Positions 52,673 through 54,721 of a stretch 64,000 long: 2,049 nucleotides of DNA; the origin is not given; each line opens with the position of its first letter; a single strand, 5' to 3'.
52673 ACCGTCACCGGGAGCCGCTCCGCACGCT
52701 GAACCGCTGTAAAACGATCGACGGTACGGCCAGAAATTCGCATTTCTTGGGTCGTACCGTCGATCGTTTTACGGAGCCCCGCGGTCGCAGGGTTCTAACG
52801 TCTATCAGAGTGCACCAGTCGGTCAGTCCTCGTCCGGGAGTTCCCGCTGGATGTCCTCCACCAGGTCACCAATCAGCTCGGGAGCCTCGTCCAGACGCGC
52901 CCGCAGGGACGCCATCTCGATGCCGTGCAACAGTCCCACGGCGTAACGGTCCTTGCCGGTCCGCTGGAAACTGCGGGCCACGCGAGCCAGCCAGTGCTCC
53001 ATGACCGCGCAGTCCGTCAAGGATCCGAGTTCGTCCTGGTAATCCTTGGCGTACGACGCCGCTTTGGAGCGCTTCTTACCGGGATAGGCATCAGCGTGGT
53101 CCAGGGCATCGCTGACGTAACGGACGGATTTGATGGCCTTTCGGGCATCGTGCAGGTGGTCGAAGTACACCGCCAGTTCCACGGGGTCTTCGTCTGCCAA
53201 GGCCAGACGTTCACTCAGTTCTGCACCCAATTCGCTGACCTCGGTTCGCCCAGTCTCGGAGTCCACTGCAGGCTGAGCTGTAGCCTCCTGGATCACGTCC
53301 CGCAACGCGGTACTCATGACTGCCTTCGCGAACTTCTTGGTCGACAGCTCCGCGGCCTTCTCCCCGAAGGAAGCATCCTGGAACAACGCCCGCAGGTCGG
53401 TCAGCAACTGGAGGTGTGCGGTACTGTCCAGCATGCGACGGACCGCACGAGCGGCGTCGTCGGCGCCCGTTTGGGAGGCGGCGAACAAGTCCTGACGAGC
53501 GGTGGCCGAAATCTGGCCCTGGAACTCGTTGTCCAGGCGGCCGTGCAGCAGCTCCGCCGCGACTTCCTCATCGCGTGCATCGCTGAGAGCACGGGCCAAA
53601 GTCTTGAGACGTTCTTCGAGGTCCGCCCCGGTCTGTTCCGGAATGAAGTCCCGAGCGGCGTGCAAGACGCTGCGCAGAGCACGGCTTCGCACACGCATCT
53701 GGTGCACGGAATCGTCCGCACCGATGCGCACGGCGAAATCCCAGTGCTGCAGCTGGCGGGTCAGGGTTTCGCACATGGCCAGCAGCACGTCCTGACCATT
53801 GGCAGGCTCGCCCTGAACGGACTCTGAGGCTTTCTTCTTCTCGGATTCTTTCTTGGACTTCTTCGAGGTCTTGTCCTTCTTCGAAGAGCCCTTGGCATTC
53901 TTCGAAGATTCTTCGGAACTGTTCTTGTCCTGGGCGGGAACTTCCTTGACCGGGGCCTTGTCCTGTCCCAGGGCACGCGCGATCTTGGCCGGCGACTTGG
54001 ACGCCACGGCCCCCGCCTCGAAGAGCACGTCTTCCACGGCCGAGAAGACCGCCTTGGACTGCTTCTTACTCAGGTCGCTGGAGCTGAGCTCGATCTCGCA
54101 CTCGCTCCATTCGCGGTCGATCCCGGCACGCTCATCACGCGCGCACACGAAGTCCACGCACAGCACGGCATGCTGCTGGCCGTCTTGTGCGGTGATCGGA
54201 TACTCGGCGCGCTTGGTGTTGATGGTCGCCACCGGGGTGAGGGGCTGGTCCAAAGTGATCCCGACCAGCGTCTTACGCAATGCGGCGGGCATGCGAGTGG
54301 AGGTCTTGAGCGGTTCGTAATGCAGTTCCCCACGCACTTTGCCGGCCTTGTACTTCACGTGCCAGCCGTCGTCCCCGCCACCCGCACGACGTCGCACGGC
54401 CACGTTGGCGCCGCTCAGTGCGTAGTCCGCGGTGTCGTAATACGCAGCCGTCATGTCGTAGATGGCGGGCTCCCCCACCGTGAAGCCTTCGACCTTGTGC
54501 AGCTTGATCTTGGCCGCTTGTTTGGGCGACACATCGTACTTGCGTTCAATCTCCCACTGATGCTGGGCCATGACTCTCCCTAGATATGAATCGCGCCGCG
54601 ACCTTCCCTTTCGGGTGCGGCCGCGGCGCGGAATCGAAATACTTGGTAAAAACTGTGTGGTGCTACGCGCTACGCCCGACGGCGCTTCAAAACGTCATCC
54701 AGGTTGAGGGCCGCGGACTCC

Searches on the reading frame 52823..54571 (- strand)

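Call 90: search_protein_families(library=pfam, proteins=[window:52823-54571:-], max_evalue=0.0001)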
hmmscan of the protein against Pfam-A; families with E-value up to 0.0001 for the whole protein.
window:52823-54571:- (582 aa): 2 families
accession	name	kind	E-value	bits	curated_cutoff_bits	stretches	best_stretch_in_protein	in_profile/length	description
PF05235.19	CHAD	-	6.1e-35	121.7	25.6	1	268-529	4-228/228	CHAD domain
PF01928.26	CYTH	-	1.8e-12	47.9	23.2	1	7-199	3-177/179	CYTH domain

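Call 94: search_protein_families(library=padloc, proteins=[window:52823-54571:-], max_evalue=0.001)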
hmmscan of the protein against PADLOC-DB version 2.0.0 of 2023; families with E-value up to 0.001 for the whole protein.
window:52823-54571:- (582 aa): 0 families
